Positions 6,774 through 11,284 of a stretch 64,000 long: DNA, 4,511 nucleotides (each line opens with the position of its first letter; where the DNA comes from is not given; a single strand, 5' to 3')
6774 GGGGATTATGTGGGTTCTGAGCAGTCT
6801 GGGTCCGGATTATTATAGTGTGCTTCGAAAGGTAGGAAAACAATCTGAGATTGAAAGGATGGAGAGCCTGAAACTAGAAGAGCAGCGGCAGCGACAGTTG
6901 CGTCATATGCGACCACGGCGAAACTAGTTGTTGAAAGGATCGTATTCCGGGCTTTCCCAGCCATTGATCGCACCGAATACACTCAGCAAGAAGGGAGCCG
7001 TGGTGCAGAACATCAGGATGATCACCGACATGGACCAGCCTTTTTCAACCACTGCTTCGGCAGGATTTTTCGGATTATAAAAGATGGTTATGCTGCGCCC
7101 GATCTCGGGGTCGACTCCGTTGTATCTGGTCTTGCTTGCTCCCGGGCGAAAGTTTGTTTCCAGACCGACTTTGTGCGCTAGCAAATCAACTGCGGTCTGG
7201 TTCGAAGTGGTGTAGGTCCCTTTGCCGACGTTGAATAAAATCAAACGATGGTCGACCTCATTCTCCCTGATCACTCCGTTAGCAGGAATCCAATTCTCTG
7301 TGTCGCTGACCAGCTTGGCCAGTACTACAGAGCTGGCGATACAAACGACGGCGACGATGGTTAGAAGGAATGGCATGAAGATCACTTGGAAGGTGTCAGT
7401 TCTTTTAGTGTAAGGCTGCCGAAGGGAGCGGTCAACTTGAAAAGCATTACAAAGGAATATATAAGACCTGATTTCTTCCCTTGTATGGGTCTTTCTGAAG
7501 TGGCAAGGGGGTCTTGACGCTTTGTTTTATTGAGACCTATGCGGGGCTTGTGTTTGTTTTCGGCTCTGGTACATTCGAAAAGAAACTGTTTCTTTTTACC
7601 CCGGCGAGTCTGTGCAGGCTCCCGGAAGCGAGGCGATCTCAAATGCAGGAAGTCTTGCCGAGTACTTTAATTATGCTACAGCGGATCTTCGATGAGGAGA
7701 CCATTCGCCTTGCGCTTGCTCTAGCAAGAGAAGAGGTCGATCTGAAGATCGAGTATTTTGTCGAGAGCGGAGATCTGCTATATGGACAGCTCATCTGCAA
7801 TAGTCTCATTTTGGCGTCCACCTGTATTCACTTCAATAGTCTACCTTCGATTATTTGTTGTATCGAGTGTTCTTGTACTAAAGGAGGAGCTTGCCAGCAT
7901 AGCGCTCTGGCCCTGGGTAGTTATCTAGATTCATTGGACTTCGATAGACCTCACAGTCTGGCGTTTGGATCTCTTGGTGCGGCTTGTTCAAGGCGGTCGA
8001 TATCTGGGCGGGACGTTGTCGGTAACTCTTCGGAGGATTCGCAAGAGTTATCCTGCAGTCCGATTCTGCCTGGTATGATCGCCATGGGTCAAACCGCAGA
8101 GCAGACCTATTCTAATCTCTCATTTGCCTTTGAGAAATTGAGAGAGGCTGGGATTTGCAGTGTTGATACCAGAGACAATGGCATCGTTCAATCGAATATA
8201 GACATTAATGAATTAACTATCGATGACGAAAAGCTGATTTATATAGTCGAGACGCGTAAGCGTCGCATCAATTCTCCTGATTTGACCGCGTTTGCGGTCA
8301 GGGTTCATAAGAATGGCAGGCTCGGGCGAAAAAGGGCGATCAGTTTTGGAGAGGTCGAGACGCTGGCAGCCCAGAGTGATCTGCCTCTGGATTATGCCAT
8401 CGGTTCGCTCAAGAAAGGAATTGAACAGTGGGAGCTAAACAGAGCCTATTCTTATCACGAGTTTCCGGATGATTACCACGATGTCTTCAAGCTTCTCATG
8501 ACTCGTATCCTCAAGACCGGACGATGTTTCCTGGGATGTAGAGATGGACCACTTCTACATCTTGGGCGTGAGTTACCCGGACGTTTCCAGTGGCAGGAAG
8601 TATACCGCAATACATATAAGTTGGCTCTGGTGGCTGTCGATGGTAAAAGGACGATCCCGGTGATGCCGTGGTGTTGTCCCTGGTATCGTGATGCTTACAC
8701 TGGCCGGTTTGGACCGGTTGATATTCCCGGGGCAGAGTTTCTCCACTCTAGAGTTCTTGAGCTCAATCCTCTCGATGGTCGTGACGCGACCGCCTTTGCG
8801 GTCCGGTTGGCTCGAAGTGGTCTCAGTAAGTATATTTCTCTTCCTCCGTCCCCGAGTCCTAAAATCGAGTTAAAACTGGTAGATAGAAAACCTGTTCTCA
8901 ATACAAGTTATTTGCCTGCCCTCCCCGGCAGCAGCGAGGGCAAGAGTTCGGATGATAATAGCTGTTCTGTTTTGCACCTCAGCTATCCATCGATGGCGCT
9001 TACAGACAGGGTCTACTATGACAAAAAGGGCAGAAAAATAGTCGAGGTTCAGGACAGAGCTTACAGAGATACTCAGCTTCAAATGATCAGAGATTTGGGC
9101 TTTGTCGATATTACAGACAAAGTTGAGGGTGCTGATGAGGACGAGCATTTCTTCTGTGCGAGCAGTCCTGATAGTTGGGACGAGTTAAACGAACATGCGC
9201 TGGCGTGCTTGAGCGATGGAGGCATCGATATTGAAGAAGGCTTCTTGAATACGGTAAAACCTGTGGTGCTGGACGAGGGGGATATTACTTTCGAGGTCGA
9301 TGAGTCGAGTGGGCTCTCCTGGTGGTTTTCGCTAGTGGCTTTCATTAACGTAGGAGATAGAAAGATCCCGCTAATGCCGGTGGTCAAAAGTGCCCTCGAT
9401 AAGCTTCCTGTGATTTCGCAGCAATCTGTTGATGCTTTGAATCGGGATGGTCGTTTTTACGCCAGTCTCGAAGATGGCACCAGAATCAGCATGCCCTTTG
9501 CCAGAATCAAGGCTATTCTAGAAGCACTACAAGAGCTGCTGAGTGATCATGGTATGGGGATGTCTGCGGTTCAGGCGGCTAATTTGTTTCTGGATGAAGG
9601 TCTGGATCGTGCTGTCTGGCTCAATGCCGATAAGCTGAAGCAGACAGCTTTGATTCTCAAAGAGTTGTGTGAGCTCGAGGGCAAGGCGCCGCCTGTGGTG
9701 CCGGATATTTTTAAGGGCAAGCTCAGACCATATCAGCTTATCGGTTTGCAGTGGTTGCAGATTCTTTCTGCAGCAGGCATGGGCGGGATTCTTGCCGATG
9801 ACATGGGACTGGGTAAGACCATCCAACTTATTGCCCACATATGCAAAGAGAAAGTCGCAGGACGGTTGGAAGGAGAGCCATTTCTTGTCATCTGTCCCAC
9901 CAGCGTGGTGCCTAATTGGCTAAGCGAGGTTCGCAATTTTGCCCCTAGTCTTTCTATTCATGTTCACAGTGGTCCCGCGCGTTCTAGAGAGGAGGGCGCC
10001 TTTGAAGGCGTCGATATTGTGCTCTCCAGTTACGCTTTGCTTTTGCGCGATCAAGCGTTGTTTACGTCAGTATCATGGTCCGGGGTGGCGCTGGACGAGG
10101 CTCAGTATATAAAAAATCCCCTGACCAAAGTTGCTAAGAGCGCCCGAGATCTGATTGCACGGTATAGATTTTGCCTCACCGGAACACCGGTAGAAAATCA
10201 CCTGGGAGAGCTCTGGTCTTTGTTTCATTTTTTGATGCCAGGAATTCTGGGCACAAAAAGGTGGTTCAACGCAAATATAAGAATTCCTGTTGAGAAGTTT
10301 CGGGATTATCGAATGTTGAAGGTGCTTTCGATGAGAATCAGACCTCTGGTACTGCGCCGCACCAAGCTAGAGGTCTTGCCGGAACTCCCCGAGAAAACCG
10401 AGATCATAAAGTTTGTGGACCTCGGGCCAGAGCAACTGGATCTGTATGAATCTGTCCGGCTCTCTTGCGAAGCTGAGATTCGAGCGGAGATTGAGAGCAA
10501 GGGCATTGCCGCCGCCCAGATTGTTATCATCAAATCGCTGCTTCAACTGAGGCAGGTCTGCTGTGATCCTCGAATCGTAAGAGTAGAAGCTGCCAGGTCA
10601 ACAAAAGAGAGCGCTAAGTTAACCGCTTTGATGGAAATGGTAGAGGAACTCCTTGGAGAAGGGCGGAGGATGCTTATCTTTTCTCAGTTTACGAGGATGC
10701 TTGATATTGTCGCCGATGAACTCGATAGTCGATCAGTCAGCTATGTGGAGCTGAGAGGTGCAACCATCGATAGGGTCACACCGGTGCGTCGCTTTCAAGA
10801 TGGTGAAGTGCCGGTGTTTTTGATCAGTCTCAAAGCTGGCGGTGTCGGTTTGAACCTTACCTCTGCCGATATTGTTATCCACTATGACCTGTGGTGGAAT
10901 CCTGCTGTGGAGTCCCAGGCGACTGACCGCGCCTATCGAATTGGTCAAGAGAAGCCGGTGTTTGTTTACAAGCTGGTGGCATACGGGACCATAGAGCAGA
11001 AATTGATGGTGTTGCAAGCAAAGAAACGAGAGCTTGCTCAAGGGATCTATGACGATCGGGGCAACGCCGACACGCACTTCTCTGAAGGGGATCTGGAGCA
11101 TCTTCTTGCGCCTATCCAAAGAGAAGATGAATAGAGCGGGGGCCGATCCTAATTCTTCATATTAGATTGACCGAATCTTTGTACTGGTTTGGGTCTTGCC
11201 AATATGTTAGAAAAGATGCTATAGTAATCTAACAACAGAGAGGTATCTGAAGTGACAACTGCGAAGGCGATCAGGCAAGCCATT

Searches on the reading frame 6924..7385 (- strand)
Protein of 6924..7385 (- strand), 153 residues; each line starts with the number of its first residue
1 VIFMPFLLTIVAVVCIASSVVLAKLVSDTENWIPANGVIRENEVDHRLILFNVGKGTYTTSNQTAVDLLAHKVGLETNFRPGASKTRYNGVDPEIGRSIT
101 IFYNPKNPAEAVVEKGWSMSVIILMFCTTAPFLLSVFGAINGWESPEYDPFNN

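Call 11: search_protein_families(library=pfam, proteins=[window:6924-7385:-], max_evalue=0.01)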
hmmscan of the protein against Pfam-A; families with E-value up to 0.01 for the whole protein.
window:6924-7385:- (153 aa): 1 family
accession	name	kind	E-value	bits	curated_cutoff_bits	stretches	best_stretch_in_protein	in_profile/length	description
PF12158.14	DUF3592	-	8.3e-06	26.8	25.3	1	93-117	57-83/84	Domain of unknown function (DUF3592)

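Call 61: search_protein_families(library=padloc, proteins=[window:6924-7385:-], max_evalue=0.001)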
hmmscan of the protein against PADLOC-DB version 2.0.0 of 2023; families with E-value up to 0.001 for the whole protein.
window:6924-7385:- (153 aa): 0 families

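Call 62: search_protein_families(library=ncbifam, proteins=[window:6924-7385:-], max_evalue=0.001)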
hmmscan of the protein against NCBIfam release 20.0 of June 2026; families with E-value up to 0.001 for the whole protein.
window:6924-7385:- (153 aa): 0 families

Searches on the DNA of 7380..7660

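Call 65: search_rna_families(source=window, start=7380, end=7660, threshold=evalue, max_evalue=5)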
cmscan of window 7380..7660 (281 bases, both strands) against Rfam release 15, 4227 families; matches with E-value up to 5: 0.
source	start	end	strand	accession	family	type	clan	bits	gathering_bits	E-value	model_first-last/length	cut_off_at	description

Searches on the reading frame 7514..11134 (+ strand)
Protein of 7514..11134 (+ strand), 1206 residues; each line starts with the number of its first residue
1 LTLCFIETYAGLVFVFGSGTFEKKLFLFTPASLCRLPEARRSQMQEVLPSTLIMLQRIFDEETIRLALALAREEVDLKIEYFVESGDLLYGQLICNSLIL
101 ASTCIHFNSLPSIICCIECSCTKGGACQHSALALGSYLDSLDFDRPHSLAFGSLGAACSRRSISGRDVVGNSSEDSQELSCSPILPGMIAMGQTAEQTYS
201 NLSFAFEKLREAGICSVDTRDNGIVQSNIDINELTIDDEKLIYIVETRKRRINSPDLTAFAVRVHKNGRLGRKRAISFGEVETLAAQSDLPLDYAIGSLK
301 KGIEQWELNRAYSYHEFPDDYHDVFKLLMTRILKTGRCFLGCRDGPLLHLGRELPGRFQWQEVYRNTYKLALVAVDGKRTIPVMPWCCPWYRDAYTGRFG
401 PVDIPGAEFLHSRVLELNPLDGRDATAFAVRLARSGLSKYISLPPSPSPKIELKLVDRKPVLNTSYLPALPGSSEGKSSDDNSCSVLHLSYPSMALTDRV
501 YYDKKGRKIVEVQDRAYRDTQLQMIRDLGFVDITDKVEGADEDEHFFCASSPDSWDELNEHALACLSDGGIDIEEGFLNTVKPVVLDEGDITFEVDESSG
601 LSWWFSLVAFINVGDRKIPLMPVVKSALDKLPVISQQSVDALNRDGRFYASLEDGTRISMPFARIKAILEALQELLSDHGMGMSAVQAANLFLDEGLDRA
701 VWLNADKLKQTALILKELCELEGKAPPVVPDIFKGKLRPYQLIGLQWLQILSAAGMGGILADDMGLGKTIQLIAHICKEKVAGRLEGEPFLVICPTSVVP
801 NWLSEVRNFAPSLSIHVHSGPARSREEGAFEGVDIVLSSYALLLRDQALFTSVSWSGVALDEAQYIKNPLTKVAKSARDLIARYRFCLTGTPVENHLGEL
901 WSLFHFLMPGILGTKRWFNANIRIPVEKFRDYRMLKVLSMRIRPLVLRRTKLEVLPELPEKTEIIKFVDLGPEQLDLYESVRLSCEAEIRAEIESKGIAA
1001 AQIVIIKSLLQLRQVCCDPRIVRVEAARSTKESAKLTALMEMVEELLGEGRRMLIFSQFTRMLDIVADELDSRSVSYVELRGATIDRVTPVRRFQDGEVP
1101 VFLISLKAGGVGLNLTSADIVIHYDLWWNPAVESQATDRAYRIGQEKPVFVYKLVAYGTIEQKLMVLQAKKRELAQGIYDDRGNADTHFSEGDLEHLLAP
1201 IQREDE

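Call 11: search_protein_families(library=pfam, proteins=[window:7514-11134:+], max_evalue=0.01)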
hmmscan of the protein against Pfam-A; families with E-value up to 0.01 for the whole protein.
window:7514-11134:+ (1206 aa): 2 families
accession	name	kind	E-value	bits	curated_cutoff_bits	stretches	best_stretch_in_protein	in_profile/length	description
PF00176.29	SNF2-rel_dom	-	2.9e-66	224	24.9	1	740-1020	1-289/290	SNF2-related domain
PF00271.37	Helicase_C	-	2.6e-20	73.2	23.5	1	1038-1144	5-110/110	Helicase conserved C-terminal domain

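Call 30: find_homologous_proteins(query=window:7643-11134:+, max_evalue=1e-20)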
Query window:7643-11134:+ (1163 aa): 140 proteins with E <= 1e-20 among 8000 candidates; the best 120 are listed.
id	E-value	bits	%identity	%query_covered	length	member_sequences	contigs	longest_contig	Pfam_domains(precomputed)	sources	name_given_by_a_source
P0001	0.0e+0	2411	91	100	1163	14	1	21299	PF00176.30,PF00271.38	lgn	-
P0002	0.0e+0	1572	95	63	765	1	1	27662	PF00176.30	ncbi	ncbi:MAG: SNF2-related protein [Cyanobacteriota/Melainabacteria group bacterium]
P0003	1.0e-166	575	39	75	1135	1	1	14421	PF00176.30,PF00271.38,PF04434.23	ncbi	-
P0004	5.2e-165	569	39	74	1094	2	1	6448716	PF00176.30,PF00271.38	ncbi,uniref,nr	ncbi:DEAD/DEAH box helicase [Pseudomonas sp. B21-056]|uniref:DEAD/DEAH box helicase n=1 Tax=Pseudomo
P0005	1.8e-160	554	39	75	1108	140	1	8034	PF00176.30,PF00271.38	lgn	-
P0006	3.5e-160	553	37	75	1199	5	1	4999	PF00176.30,PF00271.38,PF04851.22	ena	-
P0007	1.1e-154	535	44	53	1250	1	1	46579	PF00176.30,PF00271.38,PF04851.22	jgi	jgi:SNF2-related domain/Helicase conserved C-terminal domain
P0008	1.3e-154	535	38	75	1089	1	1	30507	PF00176.30,PF00271.38,PF04851.22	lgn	-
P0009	6.4e-154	532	41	60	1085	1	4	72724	PF00176.30,PF00271.38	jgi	jgi:superfamily II DNA or RNA helicase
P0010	1.6e-152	528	43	56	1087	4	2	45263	PF00176.30,PF00271.38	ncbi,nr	ncbi:MAG: DEAD/DEAH box helicase [Rhodospirillum sp.]|nr:DEAD/DEAH box helicase [Rhodospirillum sp.]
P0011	1.2e-148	515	38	75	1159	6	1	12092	PF00176.30,PF00271.38,PF04434.23,PF04851.22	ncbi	-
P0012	4.1e-141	490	43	57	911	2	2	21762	PF00176.30,PF00271.38,PF04851.22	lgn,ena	-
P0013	4.5e-114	400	47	40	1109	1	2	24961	PF00176.30,PF00271.38,PF08455.16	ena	-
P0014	4.9e-114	400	47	40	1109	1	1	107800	PF00176.30,PF00271.38,PF08455.16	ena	-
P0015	5.7e-114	400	48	39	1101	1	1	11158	PF00176.30,PF00271.38,PF08455.16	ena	-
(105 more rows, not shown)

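Call 31: find_encoding_contigs(protein=P0001, flank=10000, max_places=10)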
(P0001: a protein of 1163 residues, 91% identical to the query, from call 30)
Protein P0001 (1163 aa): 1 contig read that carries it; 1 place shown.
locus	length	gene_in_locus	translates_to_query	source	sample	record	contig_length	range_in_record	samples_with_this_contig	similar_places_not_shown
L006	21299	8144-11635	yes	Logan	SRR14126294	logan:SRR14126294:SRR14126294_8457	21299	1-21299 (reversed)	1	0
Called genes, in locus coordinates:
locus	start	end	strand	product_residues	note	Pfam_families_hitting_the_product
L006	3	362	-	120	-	?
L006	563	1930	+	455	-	PF00202:Aminotran_3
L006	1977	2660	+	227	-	-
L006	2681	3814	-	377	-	-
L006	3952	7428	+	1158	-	PF13181:TPR_8 (faint), PF13424:TPR_12 (faint), PF13428:TPR_14 (faint), PF14559:TPR_19 (faint), PF07719:TPR_2 (faint), PF01535:PPR (faint)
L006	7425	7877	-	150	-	PF12158:DUF3592 (weak)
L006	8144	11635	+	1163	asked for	PF00176:SNF2-rel_dom, PF00271:Helicase_C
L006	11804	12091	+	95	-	PF09907:HigB_toxin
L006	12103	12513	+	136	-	-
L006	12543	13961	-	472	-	PF10009:DUF2252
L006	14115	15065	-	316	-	PF01833:TIG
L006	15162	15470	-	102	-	-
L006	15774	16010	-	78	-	-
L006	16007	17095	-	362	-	-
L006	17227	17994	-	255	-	PF01774:UreD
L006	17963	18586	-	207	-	PF02492:cobW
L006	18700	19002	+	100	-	PF00547:Urease_gamma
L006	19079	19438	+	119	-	PF00699:Urease_beta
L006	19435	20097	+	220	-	PF01730:UreF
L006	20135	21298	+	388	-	?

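Call 32: find_encoding_contigs(protein=P0002, flank=10000, max_places=10)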
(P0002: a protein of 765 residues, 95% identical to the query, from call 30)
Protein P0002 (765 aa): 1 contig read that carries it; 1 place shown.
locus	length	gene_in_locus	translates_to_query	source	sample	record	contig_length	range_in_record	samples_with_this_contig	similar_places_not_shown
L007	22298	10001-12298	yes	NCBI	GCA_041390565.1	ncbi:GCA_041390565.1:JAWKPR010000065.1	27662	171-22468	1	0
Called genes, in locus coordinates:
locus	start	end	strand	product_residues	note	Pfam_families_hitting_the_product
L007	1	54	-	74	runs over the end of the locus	?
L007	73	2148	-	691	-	-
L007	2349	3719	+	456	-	PF00202:Aminotran_3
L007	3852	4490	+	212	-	-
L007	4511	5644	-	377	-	-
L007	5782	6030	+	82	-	-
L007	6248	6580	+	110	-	-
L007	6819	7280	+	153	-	-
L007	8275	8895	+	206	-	-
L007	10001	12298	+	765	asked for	PF00176:SNF2-rel_dom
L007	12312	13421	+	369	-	PF00176:SNF2-rel_dom, PF00271:Helicase_C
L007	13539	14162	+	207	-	PF19570:DUF6088, PF13338:AbiEi_4 (faint)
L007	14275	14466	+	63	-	PF08843:AbiEii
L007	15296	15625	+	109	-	-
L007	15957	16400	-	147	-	PF01774:UreD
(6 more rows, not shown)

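Call 61: search_protein_families(library=padloc, proteins=[window:7643-11134:+], max_evalue=0.001)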
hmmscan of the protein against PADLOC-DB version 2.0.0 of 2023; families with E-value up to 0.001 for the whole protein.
window:7643-11134:+ (1163 aa): 36 families (the best 25 are shown)
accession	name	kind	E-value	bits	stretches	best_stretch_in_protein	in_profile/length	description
PDLC02842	DpdE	-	3.9e-178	592.5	1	562-1158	562-1174/1176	DpdE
PDLC00633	ZorD1|ZorD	-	6.1e-116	386.6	1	672-1135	422-884/908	"SWI2/SNF2 helicase, Mrr-like nuclease"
PDLC02850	DpdE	-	2.1e-114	381.7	1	686-1156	797-1261/1282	DpdE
PDLC02849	DpdE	-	1.4e-113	378.8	1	668-1142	379-839/857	DpdE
PDLC02851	DpdE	-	3.6e-110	367.4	1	619-1150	526-1049/1055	DpdE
PDLC02845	DpdE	-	2.7e-106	354.8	1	687-1138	837-1275/1293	DpdE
PDLC00629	ZorD1|ZorD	-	1.7e-87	292.4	2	790-1135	605-954/1012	"SWI2/SNF2 helicase, Mrr-like nuclease"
PDLC00632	ZorD1|ZorD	-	5.7e-84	280.8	2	788-1140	714-1084/1101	"SWI2/SNF2 helicase, Mrr-like nuclease"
PDLC00634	ZorD1|ZorD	-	1.1e-82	276.4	1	677-1157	478-985/1208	"SWI2/SNF2 helicase, Mrr-like nuclease"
PDLC00631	ZorD1|ZorD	-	3.3e-78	261.5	1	693-1133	441-907/1071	"SWI2/SNF2 helicase, Mrr-like nuclease"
PDLC02848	DpdE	-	3e-72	241.9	1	686-1029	349-685/856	DpdE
PDLC00628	ZorD1|ZorD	-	2.3e-58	195.8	1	681-1112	500-943/1171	"SWI2/SNF2 helicase, Mrr-like nuclease"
PDLC00627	ZorD1|ZorD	-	4e-55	185.3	2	792-1110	609-959/1006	"SWI2/SNF2 helicase, Mrr-like nuclease"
PDLC02854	DpdE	-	1.3e-52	176.9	2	790-1135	702-1061/1083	DpdE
PDLC02627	DrmD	-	2e-38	130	2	712-940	318-533/748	DrmD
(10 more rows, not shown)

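Call 62: search_protein_families(library=ncbifam, proteins=[window:7643-11134:+], max_evalue=0.001)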
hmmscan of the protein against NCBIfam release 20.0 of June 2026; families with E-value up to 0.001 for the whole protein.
window:7643-11134:+ (1163 aa): 9 families
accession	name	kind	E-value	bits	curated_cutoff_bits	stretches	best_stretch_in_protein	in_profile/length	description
NF058637.1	helic_SCO1167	equivalog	3.6e-138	462.2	1200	1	668-1155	444-929/932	SCO1167/SCO6262 family helicase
NF053675.1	pilus_reg_Snf2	equivalog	9.4e-117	391.4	1100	1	691-1139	582-1011/1029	pilus expression-regulating Snf2 family helicase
NF041790.1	anti-phage_ZorD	equivalog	1.6e-69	234.9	1500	2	788-1110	702-1034/1035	type I Zorya anti-phage system protein ZorD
NF038318.1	DISARM_DrmD_b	equivalog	1.7e-21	76.1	950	2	709-946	43-282/868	DISARM system SNF2-like helicase DrmD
NF058636.1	helic_sll1366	equivalog_domain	6.3e-12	45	550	1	684-725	548-589/589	sll1366 family intein-prone helicase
NF042964.1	phospholipD_antiphage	equivalog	6.3e-12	44.6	1100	2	1031-1122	721-812/895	phospholipase D-like domain-containing anti-phage protein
NF041062.1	DpdE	equivalog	7.5e-12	44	500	1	984-1089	520-628/1048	protein DpdE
NF038317.1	DISARM_DrmD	equivalog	3.6e-11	42.1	610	2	981-1122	475-634/1021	DISARM system SNF2-like helicase DrmD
NF003426.0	PRK04914.1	equivalog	2.5e-07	29.3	576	1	716-823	174-285/959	RNA polymerase-associated protein RapA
